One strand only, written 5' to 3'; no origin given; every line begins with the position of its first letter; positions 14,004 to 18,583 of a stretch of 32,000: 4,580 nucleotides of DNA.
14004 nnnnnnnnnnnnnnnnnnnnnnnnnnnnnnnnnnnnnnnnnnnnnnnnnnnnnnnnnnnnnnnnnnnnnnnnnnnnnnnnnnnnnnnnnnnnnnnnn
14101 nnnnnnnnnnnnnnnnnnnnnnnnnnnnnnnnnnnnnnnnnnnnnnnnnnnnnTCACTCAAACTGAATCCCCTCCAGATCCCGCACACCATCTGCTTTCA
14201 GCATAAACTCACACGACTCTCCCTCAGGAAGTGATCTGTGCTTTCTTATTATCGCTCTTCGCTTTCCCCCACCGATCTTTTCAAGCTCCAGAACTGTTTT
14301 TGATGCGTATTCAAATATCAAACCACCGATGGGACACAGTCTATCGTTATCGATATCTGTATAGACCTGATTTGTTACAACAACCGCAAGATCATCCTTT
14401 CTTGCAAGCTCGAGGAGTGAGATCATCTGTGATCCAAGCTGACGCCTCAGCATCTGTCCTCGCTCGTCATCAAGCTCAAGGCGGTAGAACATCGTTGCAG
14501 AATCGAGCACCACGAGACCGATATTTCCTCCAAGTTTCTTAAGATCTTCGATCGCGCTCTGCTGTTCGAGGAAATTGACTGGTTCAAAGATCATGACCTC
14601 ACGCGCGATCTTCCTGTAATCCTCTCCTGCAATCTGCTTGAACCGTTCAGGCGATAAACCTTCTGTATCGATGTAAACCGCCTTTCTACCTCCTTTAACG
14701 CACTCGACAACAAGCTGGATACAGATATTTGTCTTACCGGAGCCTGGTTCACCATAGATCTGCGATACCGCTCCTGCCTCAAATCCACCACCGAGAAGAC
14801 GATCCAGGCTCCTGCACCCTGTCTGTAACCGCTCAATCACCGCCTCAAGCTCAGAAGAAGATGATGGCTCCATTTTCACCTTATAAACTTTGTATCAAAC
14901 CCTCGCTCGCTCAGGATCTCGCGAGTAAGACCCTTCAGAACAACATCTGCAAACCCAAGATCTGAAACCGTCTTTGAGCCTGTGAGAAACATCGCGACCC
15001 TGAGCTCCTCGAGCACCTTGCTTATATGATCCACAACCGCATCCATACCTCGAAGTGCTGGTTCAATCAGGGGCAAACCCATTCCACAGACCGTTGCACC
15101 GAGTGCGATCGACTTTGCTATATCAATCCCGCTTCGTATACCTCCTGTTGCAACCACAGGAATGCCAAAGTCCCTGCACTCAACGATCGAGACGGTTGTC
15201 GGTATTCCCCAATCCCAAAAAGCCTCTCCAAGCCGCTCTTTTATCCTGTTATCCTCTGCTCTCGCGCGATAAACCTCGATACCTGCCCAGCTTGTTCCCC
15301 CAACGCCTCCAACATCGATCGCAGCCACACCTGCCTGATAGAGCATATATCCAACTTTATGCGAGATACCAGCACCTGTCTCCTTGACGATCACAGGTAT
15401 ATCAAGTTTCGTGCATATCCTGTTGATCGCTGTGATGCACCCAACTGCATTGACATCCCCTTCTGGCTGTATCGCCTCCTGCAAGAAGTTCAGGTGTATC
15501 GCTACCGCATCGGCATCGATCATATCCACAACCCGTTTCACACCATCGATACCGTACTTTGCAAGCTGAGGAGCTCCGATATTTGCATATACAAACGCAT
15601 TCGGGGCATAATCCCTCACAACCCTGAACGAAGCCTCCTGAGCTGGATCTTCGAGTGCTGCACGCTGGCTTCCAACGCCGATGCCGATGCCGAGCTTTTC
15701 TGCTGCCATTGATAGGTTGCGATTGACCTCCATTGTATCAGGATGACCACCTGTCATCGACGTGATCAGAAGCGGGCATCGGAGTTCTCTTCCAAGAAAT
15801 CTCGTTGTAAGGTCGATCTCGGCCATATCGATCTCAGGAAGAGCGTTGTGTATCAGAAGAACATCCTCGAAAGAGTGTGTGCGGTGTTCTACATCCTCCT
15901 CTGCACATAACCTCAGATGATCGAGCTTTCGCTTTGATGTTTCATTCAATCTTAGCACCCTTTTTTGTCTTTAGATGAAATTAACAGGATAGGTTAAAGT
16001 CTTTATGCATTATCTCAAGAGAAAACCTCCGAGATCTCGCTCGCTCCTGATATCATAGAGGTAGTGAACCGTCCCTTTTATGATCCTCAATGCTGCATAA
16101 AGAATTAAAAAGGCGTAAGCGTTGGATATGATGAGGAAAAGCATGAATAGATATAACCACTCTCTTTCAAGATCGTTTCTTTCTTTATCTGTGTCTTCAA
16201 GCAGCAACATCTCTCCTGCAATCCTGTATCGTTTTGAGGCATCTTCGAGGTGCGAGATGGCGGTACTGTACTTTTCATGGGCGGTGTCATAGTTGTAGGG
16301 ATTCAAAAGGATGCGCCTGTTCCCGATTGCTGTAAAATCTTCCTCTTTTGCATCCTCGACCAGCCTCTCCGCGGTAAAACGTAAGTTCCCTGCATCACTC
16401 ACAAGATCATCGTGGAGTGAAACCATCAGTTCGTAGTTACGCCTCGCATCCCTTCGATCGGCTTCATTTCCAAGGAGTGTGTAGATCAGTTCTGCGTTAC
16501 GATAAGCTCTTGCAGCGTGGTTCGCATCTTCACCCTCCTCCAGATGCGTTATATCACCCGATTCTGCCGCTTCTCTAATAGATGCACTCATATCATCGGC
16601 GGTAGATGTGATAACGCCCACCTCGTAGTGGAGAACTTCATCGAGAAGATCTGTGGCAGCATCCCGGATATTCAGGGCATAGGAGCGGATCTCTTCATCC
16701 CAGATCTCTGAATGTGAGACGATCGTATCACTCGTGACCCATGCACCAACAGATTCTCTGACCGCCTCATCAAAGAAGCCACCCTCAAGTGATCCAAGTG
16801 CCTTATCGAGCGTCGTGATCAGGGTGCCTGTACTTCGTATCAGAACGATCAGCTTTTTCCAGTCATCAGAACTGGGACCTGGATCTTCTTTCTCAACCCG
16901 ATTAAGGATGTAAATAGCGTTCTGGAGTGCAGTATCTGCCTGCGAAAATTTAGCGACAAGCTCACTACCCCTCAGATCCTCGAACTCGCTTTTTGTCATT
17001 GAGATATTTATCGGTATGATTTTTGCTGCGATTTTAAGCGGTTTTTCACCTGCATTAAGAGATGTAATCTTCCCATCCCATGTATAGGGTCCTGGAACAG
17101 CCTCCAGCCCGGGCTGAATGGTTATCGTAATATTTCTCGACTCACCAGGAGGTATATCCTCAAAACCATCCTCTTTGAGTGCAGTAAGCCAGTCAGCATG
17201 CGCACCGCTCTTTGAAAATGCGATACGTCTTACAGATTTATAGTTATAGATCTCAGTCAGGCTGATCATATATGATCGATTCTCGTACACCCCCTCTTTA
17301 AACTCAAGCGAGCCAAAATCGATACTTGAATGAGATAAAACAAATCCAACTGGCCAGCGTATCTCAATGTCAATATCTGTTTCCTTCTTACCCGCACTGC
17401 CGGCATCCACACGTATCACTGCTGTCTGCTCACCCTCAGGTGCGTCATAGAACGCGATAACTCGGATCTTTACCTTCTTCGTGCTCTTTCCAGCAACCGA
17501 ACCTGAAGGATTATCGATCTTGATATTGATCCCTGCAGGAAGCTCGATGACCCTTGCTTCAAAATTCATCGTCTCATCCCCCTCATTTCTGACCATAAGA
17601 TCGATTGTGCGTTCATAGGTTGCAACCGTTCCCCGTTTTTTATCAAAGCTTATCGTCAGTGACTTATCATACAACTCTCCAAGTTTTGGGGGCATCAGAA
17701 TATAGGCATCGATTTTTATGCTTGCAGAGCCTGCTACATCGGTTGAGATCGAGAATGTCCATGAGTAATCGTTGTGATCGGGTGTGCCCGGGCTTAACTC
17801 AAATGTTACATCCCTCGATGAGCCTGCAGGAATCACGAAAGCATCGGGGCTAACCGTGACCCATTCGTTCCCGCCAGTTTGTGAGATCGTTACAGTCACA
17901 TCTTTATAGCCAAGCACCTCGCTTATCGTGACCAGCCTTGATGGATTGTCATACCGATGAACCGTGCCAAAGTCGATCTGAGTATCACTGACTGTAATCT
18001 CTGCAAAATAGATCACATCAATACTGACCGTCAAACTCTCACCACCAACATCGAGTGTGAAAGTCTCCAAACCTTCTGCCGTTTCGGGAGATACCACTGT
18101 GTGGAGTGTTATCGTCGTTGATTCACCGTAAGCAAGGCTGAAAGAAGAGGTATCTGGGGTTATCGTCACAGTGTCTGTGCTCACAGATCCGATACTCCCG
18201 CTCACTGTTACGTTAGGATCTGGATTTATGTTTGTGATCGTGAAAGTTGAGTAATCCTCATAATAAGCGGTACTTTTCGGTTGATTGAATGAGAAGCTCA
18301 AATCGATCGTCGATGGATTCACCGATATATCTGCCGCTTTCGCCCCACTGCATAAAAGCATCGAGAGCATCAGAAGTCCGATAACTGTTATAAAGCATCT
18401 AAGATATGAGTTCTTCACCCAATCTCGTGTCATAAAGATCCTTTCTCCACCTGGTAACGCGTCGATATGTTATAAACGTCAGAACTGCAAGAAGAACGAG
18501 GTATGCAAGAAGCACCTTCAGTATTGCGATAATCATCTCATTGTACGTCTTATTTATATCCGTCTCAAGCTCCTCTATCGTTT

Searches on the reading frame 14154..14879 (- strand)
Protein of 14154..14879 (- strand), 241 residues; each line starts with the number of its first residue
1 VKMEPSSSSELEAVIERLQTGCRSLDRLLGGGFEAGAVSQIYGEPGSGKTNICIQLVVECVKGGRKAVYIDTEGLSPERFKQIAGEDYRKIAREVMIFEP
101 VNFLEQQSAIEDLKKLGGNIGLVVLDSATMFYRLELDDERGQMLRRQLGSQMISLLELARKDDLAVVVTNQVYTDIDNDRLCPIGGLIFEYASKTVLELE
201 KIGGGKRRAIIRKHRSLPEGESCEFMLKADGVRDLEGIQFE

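Call 8: search_protein_families(library=pfam, proteins=[window:14154-14879:-], max_evalue=0.001)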
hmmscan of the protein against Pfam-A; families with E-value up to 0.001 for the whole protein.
window:14154-14879:- (241 aa): 6 families
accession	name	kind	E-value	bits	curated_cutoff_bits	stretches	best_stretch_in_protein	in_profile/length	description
PF08423.17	Rad51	-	5.6e-33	114.6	22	1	17-234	7-243/244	Rad51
PF00154.27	RecA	-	6e-12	46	27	1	12-174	27-190/262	recA bacterial DNA recombination protein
PF06745.19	ATPase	-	4.9e-11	42.9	26.6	1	19-126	2-117/231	KaiC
PF13481.12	AAA_25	-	6.8e-10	39.3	27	1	9-170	5-188/195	AAA domain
PF05707.18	Zot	-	7.1e-07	29.3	20.3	1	40-178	4-133/197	Zonular occludens toxin (Zot)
PF13479.12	AAA_24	-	2.2e-05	24.8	27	1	39-138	5-83/195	AAA domain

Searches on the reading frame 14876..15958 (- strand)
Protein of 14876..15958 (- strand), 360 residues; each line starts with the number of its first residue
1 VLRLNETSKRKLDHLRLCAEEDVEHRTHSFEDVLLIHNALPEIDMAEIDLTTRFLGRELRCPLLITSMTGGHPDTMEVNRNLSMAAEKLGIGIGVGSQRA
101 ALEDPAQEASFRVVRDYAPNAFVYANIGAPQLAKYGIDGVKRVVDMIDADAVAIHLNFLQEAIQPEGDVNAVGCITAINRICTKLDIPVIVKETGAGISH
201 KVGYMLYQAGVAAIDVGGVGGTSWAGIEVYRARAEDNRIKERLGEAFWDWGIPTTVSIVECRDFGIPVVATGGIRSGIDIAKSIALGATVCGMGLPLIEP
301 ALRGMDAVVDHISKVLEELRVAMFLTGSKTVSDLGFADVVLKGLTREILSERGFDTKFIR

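Call 8: search_protein_families(library=pfam, proteins=[window:14876-15958:-], max_evalue=0.001)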
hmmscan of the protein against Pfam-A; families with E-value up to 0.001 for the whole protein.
window:14876-15958:- (360 aa): 2 families
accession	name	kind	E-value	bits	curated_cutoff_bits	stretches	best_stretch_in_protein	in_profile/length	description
PF01070.24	FMN_dh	-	6.2e-19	68.7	24.9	2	178-335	210-344/350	FMN-dependent dehydrogenase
PF00478.31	IMPDH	-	8.1e-06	25.5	25.6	1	260-294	202-236/345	IMP dehydrogenase / GMP reductase domain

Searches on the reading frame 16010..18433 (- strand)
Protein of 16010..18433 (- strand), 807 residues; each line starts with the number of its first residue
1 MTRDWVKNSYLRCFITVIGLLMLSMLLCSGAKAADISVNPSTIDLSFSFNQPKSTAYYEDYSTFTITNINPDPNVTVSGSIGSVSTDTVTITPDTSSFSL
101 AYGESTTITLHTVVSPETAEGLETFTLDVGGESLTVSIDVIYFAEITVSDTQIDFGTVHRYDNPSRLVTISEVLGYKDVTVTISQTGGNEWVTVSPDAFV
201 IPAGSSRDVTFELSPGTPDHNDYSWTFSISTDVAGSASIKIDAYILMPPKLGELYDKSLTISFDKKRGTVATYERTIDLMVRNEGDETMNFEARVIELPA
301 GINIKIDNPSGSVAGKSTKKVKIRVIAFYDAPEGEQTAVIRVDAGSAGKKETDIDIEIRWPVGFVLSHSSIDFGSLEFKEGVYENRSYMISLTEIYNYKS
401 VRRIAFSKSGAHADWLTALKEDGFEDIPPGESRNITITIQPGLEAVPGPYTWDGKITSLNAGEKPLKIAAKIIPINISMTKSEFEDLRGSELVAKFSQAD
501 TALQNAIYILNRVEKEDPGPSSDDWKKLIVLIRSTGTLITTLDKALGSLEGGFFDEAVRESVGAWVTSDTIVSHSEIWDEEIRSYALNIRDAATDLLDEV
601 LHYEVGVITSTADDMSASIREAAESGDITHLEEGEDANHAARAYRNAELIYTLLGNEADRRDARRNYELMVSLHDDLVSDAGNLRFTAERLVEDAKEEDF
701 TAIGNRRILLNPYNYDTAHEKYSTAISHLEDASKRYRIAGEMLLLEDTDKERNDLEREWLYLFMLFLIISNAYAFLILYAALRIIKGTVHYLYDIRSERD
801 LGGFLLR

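Call 5: search_protein_families(library=pfam, proteins=[window:16010-18433:-], max_evalue=0.01)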
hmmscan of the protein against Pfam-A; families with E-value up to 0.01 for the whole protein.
window:16010-18433:- (807 aa): 6 families
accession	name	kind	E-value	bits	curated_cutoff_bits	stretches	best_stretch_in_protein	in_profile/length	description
PF10633.15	NPCBM_assoc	-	1.6e-05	25.5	24.4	1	413-454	32-73/78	NPCBM-associated, NEW3 domain of alpha-galactosidase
PF11614.14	FixG_C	-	0.00014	22.4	25.6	0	279-348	37-106/119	IG-like fold at C-terminal of FixG, putative oxidoreductase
PF15780.11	ASH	-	0.00036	21.1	27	0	150-215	11-76/98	Abnormal spindle-like microcephaly-assoc'd, ASPM-SPD-2-Hydin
PF22544.2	HYDIN_VesB_CFA65-like_Ig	-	0.0006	20.4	25.5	0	146-236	3-92/100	HYDIN/CFA65/VesB-like, Ig-like domain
PF06280.18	fn3_5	-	0.0018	19.4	27.6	0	190-216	55-81/112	Fn3-like domain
PF24507.1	Ig_CFAP65_4th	-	0.0034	18.2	27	0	280-324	3-45/76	CFAP65, fourth Ig-like domain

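Call 6: search_protein_families(library=ncbifam, proteins=[window:16010-18433:-], max_evalue=0.01)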
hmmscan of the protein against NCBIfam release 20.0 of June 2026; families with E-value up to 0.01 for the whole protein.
window:16010-18433:- (807 aa): 1 family
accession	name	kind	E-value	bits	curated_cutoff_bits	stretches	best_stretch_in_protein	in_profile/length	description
NF012200.0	choice_anch_D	domain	1.4e-06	28.7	45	1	144-220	15-94/108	choice-of-anchor D domain-containing protein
